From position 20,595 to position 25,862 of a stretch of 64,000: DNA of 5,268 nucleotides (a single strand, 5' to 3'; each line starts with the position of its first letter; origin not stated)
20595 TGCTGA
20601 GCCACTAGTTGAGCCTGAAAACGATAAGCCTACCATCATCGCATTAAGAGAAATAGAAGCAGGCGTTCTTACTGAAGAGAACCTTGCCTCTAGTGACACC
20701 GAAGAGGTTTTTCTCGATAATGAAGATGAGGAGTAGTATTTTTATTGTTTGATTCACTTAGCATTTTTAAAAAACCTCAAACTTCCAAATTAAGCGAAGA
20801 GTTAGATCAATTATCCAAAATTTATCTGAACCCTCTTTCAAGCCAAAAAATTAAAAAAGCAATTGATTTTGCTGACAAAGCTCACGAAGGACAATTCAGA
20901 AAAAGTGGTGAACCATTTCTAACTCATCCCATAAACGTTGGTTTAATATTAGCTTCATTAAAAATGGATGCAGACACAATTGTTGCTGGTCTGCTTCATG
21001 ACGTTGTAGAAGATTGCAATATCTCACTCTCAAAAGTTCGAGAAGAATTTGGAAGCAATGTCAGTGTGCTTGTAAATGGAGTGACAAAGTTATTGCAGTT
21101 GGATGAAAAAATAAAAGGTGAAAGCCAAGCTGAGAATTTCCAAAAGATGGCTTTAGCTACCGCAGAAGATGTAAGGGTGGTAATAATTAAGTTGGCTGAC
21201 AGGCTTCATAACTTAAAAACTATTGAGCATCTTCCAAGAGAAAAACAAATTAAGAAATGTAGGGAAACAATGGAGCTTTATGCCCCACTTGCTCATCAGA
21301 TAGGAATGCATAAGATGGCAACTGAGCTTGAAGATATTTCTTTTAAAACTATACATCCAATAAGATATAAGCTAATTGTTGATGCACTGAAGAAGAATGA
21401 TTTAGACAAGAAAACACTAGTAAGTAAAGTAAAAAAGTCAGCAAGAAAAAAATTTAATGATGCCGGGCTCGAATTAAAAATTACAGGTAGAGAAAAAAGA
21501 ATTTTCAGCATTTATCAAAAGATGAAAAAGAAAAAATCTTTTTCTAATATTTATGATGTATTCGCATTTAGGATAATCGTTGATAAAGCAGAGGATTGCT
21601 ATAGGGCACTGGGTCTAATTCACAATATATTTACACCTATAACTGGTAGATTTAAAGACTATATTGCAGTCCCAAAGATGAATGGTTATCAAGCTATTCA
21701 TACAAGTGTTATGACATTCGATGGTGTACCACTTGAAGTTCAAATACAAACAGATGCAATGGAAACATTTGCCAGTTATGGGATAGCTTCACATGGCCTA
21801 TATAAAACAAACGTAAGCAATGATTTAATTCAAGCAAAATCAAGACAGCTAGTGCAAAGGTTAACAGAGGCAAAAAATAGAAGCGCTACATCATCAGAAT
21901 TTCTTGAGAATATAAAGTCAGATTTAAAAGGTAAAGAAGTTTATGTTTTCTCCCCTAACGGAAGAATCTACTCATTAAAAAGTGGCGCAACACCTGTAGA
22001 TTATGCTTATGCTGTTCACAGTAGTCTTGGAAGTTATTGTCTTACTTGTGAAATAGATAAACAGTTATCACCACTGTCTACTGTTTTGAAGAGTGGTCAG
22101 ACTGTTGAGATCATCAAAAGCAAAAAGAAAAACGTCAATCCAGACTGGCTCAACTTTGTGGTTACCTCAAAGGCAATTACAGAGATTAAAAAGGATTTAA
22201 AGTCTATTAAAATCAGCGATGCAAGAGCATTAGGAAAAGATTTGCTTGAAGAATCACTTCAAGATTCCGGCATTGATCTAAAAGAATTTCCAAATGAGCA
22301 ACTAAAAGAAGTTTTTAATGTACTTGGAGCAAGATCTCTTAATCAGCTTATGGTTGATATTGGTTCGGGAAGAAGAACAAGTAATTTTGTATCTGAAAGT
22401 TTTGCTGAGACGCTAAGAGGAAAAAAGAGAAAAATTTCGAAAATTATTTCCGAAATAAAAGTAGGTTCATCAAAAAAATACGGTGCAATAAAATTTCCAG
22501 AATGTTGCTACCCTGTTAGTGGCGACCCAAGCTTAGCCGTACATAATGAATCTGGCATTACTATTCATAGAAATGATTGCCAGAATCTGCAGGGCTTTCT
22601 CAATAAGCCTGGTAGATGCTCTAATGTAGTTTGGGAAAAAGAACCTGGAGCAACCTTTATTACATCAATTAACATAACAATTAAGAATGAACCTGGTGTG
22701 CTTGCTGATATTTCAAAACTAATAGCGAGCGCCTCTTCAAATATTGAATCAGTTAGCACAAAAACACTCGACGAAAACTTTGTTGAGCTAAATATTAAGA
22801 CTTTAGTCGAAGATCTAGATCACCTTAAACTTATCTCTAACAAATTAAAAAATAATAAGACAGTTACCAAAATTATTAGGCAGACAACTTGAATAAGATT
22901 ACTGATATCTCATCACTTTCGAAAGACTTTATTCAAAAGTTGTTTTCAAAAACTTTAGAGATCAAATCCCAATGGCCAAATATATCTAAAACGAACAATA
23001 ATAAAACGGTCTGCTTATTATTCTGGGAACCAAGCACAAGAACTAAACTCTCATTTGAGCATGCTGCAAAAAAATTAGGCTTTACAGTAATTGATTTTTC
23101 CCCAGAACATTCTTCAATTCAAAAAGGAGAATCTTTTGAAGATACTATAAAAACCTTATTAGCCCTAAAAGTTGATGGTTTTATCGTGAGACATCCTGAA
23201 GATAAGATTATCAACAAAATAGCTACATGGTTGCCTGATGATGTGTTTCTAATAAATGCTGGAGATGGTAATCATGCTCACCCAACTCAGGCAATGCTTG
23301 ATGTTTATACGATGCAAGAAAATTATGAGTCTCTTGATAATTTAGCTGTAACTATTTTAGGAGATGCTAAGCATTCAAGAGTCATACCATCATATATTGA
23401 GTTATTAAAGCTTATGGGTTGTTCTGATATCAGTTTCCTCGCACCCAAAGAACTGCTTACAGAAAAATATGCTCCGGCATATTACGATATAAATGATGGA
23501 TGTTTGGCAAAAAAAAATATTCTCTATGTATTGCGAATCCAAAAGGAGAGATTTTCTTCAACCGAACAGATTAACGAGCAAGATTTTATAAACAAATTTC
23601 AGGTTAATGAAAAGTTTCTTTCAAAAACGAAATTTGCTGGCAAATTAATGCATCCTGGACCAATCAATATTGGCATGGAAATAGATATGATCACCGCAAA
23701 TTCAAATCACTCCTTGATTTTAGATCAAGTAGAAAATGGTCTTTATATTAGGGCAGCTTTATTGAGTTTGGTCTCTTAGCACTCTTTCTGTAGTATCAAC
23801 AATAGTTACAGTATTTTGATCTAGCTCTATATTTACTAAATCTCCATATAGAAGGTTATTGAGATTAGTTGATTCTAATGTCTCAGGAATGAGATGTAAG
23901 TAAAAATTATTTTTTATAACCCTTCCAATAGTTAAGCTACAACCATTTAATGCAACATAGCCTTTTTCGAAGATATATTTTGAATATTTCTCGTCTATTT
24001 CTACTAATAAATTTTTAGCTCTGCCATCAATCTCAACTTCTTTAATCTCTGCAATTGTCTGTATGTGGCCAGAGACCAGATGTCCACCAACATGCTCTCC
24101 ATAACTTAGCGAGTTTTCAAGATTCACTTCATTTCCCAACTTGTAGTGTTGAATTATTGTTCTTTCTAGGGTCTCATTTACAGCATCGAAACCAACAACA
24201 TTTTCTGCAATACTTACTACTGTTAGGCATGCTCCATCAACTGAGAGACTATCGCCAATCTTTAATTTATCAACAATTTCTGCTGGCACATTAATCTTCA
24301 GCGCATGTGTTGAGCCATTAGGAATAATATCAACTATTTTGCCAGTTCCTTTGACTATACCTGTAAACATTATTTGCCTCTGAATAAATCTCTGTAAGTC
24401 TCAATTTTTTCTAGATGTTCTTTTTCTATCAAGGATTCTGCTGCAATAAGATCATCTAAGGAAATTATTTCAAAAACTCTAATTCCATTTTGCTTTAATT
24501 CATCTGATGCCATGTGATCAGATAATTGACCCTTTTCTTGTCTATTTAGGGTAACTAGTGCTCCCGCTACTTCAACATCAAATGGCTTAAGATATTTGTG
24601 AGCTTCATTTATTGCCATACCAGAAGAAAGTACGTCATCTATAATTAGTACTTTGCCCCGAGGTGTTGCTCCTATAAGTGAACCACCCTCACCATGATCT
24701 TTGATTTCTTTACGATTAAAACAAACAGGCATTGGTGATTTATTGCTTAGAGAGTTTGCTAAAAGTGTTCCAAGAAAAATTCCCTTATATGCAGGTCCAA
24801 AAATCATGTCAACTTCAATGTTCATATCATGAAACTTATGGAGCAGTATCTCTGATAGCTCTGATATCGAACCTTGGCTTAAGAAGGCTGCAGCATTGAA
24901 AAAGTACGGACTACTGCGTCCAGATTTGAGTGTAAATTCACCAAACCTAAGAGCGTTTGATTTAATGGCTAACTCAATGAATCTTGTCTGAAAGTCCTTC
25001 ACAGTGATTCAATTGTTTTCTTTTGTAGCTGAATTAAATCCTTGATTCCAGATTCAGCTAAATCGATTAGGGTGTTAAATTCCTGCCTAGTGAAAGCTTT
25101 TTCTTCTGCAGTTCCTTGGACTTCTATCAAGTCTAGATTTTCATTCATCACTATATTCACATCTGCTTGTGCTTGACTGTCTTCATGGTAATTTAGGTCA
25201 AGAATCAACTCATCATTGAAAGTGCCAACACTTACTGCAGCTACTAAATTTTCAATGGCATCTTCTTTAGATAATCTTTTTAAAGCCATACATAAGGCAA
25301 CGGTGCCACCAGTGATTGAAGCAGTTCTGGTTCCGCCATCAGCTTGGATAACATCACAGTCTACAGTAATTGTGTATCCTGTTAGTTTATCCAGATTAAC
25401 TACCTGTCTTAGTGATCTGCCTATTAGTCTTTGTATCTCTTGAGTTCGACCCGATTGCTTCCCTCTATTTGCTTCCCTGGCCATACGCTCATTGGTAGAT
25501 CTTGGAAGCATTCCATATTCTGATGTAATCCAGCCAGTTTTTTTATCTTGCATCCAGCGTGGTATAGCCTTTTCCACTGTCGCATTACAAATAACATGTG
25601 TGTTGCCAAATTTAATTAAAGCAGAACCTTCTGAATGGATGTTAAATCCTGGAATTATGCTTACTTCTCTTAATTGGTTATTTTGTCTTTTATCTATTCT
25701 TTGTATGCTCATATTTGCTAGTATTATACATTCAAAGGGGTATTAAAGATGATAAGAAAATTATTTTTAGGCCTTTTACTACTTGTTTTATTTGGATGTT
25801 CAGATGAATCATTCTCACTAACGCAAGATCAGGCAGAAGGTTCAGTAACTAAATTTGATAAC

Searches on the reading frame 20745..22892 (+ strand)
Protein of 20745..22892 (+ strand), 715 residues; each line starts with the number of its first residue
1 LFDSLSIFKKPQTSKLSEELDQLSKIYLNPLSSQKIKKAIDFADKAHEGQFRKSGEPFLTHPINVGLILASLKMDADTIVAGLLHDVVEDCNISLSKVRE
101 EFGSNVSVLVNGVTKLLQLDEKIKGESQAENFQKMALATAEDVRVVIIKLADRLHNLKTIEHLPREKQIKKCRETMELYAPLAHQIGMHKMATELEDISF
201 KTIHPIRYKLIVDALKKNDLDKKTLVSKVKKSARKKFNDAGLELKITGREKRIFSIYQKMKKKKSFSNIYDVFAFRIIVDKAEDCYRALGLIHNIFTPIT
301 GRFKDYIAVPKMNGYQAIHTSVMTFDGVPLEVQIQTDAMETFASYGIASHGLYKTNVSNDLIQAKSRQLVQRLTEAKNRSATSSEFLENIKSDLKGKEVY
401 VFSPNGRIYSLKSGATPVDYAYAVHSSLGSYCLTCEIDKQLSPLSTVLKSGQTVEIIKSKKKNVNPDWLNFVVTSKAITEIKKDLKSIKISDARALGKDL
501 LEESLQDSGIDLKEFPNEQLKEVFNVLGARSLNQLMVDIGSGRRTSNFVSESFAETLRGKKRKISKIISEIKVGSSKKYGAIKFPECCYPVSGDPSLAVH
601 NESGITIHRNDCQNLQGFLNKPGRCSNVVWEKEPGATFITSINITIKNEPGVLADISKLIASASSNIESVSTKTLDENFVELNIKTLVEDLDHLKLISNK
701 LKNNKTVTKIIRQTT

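Call 36: search_protein_families(library=ncbifam, max_evalue=1e-10, proteins=[window:20745-22892:+])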
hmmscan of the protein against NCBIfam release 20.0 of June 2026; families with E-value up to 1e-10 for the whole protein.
window:20745-22892:+ (715 aa): 3 families
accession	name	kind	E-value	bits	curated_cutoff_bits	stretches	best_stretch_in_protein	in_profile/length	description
TIGR00691.1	spoT_relA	subfamily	3.2e-206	686.7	499.2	1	39-710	1-685/687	RelA/SpoT family protein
NF008303.0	PRK11092.1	equivalog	1.2e-196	655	947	1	16-713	3-700/702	bifunctional GTP diphosphokinase/guanosine-3',5'-bis pyrophosphate 3'-pyrophosphohydrolase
NF008124.0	PRK10872.1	equivalog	1.4e-108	364.4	728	1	32-701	31-729/744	GTP diphosphokinase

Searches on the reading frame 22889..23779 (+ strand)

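Call 37: search_protein_families(library=ncbifam, max_evalue=1e-10, proteins=[window:22889-23779:+])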
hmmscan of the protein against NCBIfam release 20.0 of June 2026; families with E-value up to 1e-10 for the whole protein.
window:22889-23779:+ (296 aa): 15 families
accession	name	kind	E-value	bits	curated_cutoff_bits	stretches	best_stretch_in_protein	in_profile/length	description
NF002032.1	PRK00856.1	equivalog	1.2e-88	297.2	263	1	3-295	2-296/297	aspartate carbamoyltransferase catalytic subunit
TIGR00670.1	asp_carb_tr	equivalog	4.8e-77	259.1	236.95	1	3-295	2-302/304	aspartate carbamoyltransferase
NF010387.0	PRK13814.1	equivalog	1.1e-55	188.7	660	1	6-294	10-301/310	aspartate carbamoyltransferase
NF006046.0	PRK08192.1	equivalog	1.6e-39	136.1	512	1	3-295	8-316/339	aspartate carbamoyltransferase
TIGR00658.1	orni_carb_tr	equivalog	4e-37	128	280.85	1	6-192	5-186/304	ornithine carbamoyltransferase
NF001986.0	PRK00779.1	subfamily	1.5e-36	126.1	306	1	4-295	8-303/307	ornithine carbamoyltransferase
NF008853.0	PRK11891.1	equivalog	2.5e-36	125.2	560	1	10-294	97-396/430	aspartate carbamoyltransferase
NF009916.0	PRK13376.1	equivalog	1.7e-30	106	800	1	5-295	11-332/525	bifunctional aspartate carbamoyltransferase catalytic subunit/aspartate carbamoyltransferase regulatory subunit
TIGR04384.1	putr_carbamoyl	exception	3.7e-27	95.3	500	1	6-293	4-304/330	putrescine carbamoyltransferase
NF011380.0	PRK14805.1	equivalog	1.1e-24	87.1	421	1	1-176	1-170/302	ornithine carbamoyltransferase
NF003286.0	PRK04284.1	subfamily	3.7e-16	59.1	515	1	20-192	27-194/332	ornithine carbamoyltransferase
NF009213.0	PRK12562.1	subfamily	2.5e-15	56.7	559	1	37-192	44-195/334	ornithine carbamoyltransferase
NF002470.0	PRK01713.1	equivalog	2.1e-14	53.7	545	1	37-193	45-196/334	ornithine carbamoyltransferase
NF011379.0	PRK14804.1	equivalog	3.5e-12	46.1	373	0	12-178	17-178/311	ornithine carbamoyltransferase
NF003384.0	PRK04523.1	equivalog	2.5e-11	43.2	288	0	2-73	4-73/336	N-acetylornithine carbamoyltransferase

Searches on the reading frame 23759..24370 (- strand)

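Call 37: search_protein_families(library=ncbifam, max_evalue=1e-10, proteins=[window:23759-24370:-])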
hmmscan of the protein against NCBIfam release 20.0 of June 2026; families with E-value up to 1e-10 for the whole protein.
window:23759-24370:- (203 aa): 3 families
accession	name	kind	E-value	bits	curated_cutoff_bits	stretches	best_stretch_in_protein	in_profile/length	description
NF009566.0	PRK13020.1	equivalog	1.8e-70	236.3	180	1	1-202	1-202/206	riboflavin synthase subunit alpha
NF006767.1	PRK09289.1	equivalog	9.7e-59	197.8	155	1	1-190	1-188/192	riboflavin synthase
TIGR00187.1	ribE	equivalog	9.9e-57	191.4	156.6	1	1-201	1-202/207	riboflavin synthase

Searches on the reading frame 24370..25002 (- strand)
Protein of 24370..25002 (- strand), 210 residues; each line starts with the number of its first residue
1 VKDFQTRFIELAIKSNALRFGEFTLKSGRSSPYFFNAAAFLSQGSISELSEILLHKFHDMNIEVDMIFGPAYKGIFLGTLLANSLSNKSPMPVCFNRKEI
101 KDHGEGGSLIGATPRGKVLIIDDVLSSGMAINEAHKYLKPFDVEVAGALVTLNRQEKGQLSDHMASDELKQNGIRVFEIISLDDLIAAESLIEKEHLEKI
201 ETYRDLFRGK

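Call 37: search_protein_families(library=ncbifam, max_evalue=1e-10, proteins=[window:24370-25002:-])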
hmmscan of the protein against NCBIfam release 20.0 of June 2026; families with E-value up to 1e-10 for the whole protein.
window:24370-25002:- (210 aa): 4 families
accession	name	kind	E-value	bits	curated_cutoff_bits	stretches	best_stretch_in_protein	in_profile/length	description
TIGR00336.1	pyrE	equivalog_domain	1.7e-46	158.1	106.8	1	10-185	1-173/173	orotate phosphoribosyltransferase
NF010382.0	PRK13809.1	equivalog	1.7e-16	60.2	208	1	15-197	20-191/210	orotate phosphoribosyltransferase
TIGR01367.1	pyrE_Therm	equivalog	2.9e-14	53.1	150.25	1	14-169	8-159/187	orotate phosphoribosyltransferase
NF004034.0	PRK05500.1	equivalog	7.4e-13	47.9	656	1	16-198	298-467/478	bifunctional orotidine-5'-phosphate decarboxylase/orotate phosphoribosyltransferase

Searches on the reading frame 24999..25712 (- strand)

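Call 37: search_protein_families(library=ncbifam, max_evalue=1e-10, proteins=[window:24999-25712:-])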
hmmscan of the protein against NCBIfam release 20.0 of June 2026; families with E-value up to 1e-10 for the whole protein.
window:24999-25712:- (237 aa): 5 families
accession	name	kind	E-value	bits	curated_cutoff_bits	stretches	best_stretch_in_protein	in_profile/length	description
TIGR01966.1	RNasePH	equivalog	1.2e-100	335.7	141.5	1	5-234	1-235/236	ribonuclease PH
TIGR02065.1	ECX1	equivalog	2.9e-32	111.8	318.7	1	4-235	8-227/230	exosome complex exonuclease Rrp41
NF003282.1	PRK04282.1-1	equivalog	1.2e-17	63.8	280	1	4-233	21-266/267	exosome complex protein Rrp42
NF008805.1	PRK11824.1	equivalog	1.7e-13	49.9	471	0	4-143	305-444/683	polyribonucleotide nucleotidyltransferase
TIGR03591.1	polynuc_phos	equivalog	8.3e-13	47.6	525.05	0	4-143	310-449/689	polyribonucleotide nucleotidyltransferase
